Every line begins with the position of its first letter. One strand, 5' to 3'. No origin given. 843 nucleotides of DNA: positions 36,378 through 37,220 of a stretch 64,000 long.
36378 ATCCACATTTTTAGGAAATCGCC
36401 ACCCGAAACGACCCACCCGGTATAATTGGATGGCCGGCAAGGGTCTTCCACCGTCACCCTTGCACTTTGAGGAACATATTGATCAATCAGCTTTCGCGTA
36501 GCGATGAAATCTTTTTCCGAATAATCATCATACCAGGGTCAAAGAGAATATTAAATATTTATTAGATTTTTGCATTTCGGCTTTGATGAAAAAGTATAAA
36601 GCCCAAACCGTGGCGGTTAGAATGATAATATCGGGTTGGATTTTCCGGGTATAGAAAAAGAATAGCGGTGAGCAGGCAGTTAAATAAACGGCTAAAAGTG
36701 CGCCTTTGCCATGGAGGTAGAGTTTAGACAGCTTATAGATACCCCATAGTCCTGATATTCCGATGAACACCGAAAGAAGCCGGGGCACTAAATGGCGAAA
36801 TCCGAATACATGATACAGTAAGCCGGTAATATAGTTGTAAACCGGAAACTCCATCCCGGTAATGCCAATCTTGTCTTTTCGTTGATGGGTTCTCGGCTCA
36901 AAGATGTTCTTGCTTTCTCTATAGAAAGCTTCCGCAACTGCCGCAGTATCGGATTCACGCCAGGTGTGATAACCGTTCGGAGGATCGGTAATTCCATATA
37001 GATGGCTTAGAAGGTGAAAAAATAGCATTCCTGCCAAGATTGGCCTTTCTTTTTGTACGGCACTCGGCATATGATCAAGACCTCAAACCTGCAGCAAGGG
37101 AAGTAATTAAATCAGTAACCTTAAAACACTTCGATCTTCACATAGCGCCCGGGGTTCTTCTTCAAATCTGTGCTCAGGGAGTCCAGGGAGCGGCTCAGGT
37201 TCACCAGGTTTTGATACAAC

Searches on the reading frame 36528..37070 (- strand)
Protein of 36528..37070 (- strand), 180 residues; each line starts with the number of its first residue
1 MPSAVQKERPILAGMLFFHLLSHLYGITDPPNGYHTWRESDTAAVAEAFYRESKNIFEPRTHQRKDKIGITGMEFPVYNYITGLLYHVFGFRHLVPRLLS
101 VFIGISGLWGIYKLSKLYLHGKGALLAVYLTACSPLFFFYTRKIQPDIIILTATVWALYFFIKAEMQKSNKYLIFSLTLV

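Call 82: search_protein_families(library=pfam, proteins=[window:36528-37070:-], max_evalue=0.001)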
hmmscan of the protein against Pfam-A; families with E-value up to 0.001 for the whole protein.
window:36528-37070:- (180 aa): 1 family
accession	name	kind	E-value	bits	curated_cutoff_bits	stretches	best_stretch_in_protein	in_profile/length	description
PF13231.12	PMT_2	-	5.9e-18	66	26.1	1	76-178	4-106/160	Dolichyl-phosphate-mannose-protein mannosyltransferase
